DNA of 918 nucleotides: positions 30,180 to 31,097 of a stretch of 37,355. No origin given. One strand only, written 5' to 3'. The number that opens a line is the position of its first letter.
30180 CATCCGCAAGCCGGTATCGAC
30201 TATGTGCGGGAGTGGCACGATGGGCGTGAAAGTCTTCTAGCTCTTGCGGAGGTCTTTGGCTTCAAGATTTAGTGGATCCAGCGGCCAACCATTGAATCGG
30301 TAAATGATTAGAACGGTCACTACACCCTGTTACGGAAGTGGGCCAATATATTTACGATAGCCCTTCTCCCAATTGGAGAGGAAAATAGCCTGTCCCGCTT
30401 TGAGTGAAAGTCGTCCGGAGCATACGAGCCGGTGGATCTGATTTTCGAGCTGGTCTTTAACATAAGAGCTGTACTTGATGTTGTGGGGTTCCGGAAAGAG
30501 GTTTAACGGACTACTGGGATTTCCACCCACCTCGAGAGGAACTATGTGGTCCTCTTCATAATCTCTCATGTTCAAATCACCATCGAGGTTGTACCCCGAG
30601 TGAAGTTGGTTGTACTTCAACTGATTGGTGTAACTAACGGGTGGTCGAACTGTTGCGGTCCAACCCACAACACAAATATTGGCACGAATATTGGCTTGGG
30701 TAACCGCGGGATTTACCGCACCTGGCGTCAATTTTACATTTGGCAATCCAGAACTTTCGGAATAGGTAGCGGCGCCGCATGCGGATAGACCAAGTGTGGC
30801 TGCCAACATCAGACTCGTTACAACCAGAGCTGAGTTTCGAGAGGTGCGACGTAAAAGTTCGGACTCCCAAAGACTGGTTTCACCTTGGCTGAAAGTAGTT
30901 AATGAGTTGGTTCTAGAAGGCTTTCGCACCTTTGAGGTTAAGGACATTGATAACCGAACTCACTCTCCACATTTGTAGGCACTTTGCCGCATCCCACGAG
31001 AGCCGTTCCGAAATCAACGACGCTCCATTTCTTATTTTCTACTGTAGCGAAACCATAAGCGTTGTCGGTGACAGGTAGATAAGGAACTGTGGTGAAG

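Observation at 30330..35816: Tad/Flp pilus operon with a divergent lipoprotein operon encoding an anchored His-Me finger nuclease: candidate DNA capture/uptake module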

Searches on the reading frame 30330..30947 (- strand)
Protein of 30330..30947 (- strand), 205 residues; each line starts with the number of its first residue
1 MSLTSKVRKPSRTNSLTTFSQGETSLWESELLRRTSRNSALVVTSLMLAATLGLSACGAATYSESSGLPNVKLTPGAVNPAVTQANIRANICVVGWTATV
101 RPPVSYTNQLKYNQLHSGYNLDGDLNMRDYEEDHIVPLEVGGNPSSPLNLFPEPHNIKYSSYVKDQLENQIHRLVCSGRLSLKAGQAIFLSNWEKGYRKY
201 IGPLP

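Call 3: search_protein_families(library=pfam, proteins=[window:30330-30947:-], max_evalue=0.1)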
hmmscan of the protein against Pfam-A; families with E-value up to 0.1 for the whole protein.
window:30330-30947:- (205 aa): 0 families

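Call 4: search_protein_families(library=ncbifam, proteins=[window:30330-30947:-], max_evalue=0.1)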
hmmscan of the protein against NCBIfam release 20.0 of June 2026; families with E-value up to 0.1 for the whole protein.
window:30330-30947:- (205 aa): 1 family
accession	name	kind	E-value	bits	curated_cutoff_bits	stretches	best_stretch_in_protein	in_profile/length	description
NF047847.2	SS_mature_LptM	equivalog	0.069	13.3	27.7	0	45-58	8-21/31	LPS translocon maturation chaperone LptM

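Call 5: search_protein_families(library=pfam, proteins=[window:30330-30947:-], max_evalue=10)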
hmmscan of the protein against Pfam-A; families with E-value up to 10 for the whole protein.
window:30330-30947:- (205 aa): 1 family
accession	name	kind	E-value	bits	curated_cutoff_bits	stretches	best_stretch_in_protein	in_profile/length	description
PF13627.12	LptM_cons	-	0.84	10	27.3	1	46-58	3-15/23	LPS-assembly lipoprotein LptM, conserved region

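Call 6: search_solved_structures(query=window:30330-30947:-, max_evalue=10, show_alignments=3)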
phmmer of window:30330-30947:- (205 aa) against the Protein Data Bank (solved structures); distinct sequences matched with E-value up to 10: 0.

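Call 7: find_homologous_proteins(query=window:30330-30947:-)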
Query window:30330-30947:- (205 aa): 440 proteins with E <= 0.001 among 1019 candidates; the best 120 are listed.
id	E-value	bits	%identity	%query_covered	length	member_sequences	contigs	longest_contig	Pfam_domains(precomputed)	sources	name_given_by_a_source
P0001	1.1e-132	458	100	100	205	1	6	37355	-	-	-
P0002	1.6e-126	437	96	100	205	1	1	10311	-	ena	-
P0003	4.2e-126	436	95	100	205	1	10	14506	-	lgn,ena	-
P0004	3.9e-125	433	94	100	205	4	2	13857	-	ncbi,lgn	-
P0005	8.9e-116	402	88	100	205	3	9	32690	-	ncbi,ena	-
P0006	2.8e-114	398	86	100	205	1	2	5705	-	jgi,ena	-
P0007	2.7e-113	394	86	100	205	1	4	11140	-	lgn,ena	-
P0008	2.0e-109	382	82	100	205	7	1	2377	-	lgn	-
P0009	2.9e-108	378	90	89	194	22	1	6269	-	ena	-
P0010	4.7e-108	377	90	89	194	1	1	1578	-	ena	-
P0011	6.3e-108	377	90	89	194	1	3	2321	-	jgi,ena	-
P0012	6.3e-108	377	90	89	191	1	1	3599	-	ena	-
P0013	2.3e-107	375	89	89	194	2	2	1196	-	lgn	-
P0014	2.6e-107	375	89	89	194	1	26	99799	-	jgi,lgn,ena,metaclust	metaclust:\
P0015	2.8e-107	375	89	89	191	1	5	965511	-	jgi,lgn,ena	-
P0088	6.3e-90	318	71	95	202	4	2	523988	-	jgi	jgi:hypothetical protein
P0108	4.7e-84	299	69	89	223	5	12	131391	-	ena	-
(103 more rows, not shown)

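Call 9: search_solved_structures(query=A1, max_evalue=10, show_alignments=3)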
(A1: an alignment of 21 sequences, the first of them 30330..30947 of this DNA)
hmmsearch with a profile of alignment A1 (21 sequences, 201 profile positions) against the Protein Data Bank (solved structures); distinct sequences matched with E-value up to 10: 1.
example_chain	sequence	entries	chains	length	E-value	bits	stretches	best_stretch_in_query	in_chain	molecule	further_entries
2gsr_A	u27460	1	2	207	1.9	11.2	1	155-201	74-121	CLASS PI GST GLUTATHIONE S-TRANSFERASE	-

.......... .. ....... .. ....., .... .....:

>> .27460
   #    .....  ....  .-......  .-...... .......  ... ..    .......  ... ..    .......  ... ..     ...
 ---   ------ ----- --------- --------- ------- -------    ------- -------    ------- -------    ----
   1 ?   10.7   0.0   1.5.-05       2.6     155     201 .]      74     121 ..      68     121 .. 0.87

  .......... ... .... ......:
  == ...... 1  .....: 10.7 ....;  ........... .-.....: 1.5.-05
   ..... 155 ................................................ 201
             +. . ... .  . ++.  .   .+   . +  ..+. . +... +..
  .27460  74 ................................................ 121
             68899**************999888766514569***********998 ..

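Call 13: find_encoding_contigs(protein=P0108, flank=8000, max_places=2)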
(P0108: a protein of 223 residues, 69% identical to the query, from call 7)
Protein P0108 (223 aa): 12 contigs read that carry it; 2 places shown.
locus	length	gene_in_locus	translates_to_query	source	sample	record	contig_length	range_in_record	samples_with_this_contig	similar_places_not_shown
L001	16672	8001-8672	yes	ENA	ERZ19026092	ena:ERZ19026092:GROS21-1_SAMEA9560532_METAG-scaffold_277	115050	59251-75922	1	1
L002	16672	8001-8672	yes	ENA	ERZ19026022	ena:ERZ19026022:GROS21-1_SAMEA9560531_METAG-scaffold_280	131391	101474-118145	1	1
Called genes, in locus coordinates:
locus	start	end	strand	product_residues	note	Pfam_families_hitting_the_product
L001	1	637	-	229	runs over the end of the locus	PF02463:SMC_N (faint), PF00005:ABC_tran, PF13304:AAA_21 (weak)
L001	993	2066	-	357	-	PF03462:PCRF, PF00472:RF-1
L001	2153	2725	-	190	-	-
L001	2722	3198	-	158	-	-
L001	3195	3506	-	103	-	-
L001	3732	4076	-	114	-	-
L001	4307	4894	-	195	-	PF00482:T2SSF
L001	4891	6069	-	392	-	PF00482:T2SSF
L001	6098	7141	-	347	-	PF00437:T2SSE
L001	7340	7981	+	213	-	-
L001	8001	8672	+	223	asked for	-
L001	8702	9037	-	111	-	PF02482:Ribosomal_S30AE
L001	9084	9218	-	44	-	-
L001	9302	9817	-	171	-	-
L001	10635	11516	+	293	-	PF01061:ABC2_membrane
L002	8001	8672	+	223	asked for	-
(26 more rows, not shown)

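Call 14: find_encoding_contigs(protein=P0088, flank=8000, max_places=2)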
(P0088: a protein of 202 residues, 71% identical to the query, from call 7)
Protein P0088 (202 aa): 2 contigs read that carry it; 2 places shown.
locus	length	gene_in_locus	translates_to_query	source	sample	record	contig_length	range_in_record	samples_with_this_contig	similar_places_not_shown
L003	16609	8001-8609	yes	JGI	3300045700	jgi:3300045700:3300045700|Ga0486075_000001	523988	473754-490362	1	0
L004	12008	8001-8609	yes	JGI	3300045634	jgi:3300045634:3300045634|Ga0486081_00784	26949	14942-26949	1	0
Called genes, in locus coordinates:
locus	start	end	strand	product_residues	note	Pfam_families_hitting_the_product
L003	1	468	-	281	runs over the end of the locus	PF18075:FtsX_ECD, PF02687:FtsX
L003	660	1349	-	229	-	PF00005:ABC_tran, PF13304:AAA_21 (weak)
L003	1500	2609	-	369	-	PF03462:PCRF, PF00472:RF-1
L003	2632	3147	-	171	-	-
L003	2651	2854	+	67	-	-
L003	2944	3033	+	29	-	-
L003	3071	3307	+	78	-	-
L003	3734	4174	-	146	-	-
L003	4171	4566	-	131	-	-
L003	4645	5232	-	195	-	PF00482:T2SSF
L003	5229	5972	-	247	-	PF00482:T2SSF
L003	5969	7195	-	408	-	PF00437:T2SSE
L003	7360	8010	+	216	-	-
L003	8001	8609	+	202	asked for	-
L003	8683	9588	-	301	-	-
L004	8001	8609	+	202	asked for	-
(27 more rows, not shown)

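Call 17: predict_structure(alignment_id=A1)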
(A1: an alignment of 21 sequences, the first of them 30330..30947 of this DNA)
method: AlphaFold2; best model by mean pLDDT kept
length: 205 residues; sequences in the alignment: 21
mean_pLDDT: 50.8   pTM: 0.43
mean pLDDT of the five models: 50.8, 50.4, 44.5, 42.4, 41.3
residues with pLDDT >= 90: 0; 70-90: 33; 50-70: 50; < 50: 122
segments of 3 or more residues with pLDDT < 50: 1-23, 38-41, 43-77, 102-158
pLDDT, mean of each block of 10 residues (from residue 1): 35 36 52 51 46 35 33 46 71 62 47 44 39 41 43 45 69 83 74 63 52
secondary structure, 60 per line:
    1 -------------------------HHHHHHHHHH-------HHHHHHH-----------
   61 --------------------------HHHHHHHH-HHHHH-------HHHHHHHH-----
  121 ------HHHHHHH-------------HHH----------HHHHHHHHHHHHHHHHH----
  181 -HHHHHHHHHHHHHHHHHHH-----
elements in order: H26-35 H43-49 H87-94 H96-100 H108-115 H127-133 H160-176 H182-200

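Call 28: search_protein_representatives(alignment_id=A1)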
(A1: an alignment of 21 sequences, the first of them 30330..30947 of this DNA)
Query: 21 sequences, 201 profile positions. Proteins with E-value up to 0.001 (for the whole library): 7263; up to 1e-10: 4061; up to 1e-30: 580. The best 150 are listed.
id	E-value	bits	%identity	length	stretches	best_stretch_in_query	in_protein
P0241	1.8e-63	230.0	-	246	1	39-200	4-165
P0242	2.2e-63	229.7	-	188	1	53-198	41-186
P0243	8.4e-60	218.0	-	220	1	64-201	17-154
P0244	9.3e-60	217.9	-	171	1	42-199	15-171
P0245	6.7e-59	215.1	-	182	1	38-200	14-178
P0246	5.8e-58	212.0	-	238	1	43-200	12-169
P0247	7.7e-57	208.4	-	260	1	58-199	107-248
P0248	1.2e-55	204.5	-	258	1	37-201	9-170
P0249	1.1e-54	201.3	-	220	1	35-196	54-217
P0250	5.3e-54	199.1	-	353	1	53-201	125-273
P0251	5.7e-54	199.0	-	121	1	78-197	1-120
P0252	9.5e-54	198.3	-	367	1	57-199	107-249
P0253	1.7e-53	197.5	-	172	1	43-197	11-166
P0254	1.7e-53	197.4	-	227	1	36-201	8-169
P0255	3.1e-53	196.6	-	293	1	53-198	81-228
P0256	1.3e-52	194.5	-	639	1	64-199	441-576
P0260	1.6e-51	191.0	-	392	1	57-196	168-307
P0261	3.4e-51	189.9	-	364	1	54-197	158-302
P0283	1.1e-47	178.5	-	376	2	50-193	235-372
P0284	1.1e-47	178.4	-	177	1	52-201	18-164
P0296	3.1e-46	173.7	-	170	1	61-198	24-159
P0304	9.9e-46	172.1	-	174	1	49-198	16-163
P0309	3.1e-45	170.5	-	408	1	58-197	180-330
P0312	1.4e-44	168.3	-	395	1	43-197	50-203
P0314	1.8e-44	168.0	-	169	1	42-197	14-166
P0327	2.3e-43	164.4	-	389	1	61-199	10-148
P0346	6.7e-42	159.6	-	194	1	40-197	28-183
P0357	1.8e-41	158.2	-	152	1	69-196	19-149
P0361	2.2e-41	157.9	-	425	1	38-195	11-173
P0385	2.4e-40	154.5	-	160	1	54-197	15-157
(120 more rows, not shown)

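Call 34: list_cluster_members(proteins=[P0242, P0245, P0253, P0284, P0296, P0304, P0314, P0346, P0357, P0385])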
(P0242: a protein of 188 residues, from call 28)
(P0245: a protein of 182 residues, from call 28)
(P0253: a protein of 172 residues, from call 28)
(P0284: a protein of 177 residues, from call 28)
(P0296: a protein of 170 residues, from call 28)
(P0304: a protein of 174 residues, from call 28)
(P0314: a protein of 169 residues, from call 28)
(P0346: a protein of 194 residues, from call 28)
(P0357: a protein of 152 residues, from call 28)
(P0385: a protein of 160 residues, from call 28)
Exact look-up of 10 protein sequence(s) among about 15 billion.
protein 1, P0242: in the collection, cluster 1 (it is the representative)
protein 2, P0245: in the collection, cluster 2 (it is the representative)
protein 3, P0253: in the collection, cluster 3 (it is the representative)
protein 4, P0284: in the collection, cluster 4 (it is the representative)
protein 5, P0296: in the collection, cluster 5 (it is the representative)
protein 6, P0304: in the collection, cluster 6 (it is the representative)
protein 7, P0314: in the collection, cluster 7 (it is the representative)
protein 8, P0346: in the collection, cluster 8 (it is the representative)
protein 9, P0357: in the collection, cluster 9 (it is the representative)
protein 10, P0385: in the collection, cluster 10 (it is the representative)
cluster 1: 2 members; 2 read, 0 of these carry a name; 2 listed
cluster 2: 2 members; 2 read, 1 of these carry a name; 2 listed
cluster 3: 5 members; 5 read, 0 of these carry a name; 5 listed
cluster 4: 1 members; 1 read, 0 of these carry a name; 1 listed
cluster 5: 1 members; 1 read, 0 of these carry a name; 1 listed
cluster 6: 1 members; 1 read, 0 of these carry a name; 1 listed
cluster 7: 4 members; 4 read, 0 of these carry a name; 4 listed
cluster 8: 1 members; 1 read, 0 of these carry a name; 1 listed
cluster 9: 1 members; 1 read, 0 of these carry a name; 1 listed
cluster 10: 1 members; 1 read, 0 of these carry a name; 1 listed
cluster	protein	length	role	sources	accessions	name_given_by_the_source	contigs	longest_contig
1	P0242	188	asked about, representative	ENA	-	-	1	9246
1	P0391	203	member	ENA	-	-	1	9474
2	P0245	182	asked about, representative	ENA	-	-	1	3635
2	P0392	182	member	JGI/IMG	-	hypothetical protein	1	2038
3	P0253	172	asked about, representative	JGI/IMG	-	-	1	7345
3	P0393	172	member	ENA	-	-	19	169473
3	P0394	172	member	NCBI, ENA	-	-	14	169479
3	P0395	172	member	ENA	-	-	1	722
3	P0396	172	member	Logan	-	-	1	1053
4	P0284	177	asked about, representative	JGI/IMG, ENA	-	-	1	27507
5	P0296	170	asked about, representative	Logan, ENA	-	-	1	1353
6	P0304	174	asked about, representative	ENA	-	-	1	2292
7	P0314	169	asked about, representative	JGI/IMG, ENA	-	-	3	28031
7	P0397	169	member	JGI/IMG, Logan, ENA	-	-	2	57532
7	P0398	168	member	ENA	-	-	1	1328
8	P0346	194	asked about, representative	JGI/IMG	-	-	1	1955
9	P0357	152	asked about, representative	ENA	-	-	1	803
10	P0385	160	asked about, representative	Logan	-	-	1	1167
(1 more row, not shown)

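Call 59: search_protein_families(library=pfam, proteins=[P0256, P0250, P0252, P0260, P0261, P0283, P0309, P0361, P0312, P0327], max_evalue=0.01)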
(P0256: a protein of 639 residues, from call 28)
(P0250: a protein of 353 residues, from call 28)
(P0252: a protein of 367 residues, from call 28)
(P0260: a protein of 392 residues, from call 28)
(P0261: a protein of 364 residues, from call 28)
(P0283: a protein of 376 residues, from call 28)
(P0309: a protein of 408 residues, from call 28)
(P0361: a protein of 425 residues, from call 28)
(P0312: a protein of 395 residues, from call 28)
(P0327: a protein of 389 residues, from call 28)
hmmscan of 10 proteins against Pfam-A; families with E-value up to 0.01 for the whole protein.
P0256 (639 aa): 1 family
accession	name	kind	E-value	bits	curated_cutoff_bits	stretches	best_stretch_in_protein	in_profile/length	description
PF12587.13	DUF3761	-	1.1e-11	45.4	29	1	598-638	43-81/82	Protein of unknown function (DUF3761)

P0250 (353 aa): 1 family
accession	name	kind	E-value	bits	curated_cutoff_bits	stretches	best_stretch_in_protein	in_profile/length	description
PF05425.18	CopD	-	0.009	16.8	32.1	0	6-68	41-103/105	Copper resistance protein D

P0252 (367 aa): 0 families

P0260 (392 aa): 1 family
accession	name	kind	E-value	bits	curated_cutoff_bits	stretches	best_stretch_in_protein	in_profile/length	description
PF10708.14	DUF2510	-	1.7e-10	40.8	24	1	8-39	1-33/35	Protein of unknown function (DUF2510)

P0261 (364 aa): 1 family
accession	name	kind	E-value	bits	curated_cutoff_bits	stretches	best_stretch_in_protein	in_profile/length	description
PF12587.13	DUF3761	-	7.4e-14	52.4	29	1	330-363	49-82/82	Protein of unknown function (DUF3761)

P0283 (376 aa): 4 families
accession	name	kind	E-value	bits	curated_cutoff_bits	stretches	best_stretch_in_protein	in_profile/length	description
PF01844.29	HNH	-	9.9e-08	32.5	21.4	1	304-325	12-33/47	HNH endonuclease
PF14279.12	HNH_5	-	6.5e-06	26.4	27.5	0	136-156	12-32/56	HNH endonuclease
PF13930.12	Endonuclea_NS_2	-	0.0012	19.4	27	0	130-159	49-78/132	DNA/RNA non-specific endonuclease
PF13395.12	HNH_4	-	0.0045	17.4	22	0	124-156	3-37/54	HNH endonuclease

P0309 (408 aa): 2 families
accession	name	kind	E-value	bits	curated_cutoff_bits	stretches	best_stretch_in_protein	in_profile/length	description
PF12587.13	DUF3761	-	1e-11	45.6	29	1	377-404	52-79/82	Protein of unknown function (DUF3761)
PF10708.14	DUF2510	-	0.00012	22.2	24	1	1-16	14-29/35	Protein of unknown function (DUF2510)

P0361 (425 aa): 3 families
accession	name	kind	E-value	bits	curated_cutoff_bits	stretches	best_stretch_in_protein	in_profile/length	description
PF05345.18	He_PIG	-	7.3e-16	58.8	24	1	183-264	3-95/96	Putative Ig domain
PF20773.4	InhA-like_MAM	-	0.0016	18.4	26.9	1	311-423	40-162/191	Immune inhibitor A-like, MAM domain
PF24908.1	Ig_SIBA-E_2nd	-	0.0019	18.8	27.8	1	202-271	27-96/117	Integrin beta-like protein A-E, second Ig-like domain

P0312 (395 aa): 0 families

P0327 (389 aa): 1 family
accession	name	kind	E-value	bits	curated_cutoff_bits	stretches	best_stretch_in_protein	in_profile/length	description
PF12587.13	DUF3761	-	1.5e-12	48.2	29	1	171-205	47-81/82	Protein of unknown function (DUF3761)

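Call 87: search_protein_families(library=phrogs, proteins=[P0283, P0296], max_evalue=0.01)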
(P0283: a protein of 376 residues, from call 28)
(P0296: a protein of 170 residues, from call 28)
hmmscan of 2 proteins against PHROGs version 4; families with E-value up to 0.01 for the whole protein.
P0283 (376 aa): 11 families
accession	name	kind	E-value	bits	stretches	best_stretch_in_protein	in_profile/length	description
phrog_6050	-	DNA, RNA and nucleotide metabolism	1.4e-06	28.4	0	132-156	322-346/402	HNH endonuclease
phrog_7785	-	DNA, RNA and nucleotide metabolism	2.3e-06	28.7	0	303-325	79-100/147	HNH endonuclease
phrog_14314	-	DNA, RNA and nucleotide metabolism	4e-06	28.3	0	136-157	30-51/252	HNH endonuclease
phrog_589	-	DNA, RNA and nucleotide metabolism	2.5e-05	25.1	0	307-325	108-127/179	HNH endonuclease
phrog_338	-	DNA, RNA and nucleotide metabolism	3.8e-05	24.2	0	296-325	219-248/340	HNH endonuclease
phrog_7275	-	unknown function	0.0012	20.1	0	138-157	8-27/67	-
phrog_8660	-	DNA, RNA and nucleotide metabolism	0.0013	19.9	0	130-159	139-168/196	HNH endonuclease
phrog_2118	-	DNA, RNA and nucleotide metabolism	0.0013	19.4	0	136-158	190-212/301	HNH endonuclease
phrog_4590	-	unknown function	0.0015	19.9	0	301-325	46-70/100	-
phrog_333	-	DNA, RNA and nucleotide metabolism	0.0019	19.4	0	305-325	47-67/138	HNH endonuclease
phrog_1035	-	DNA, RNA and nucleotide metabolism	0.0064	17.4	0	128-158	174-201/271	endonuclease VII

P0296 (170 aa): 0 families
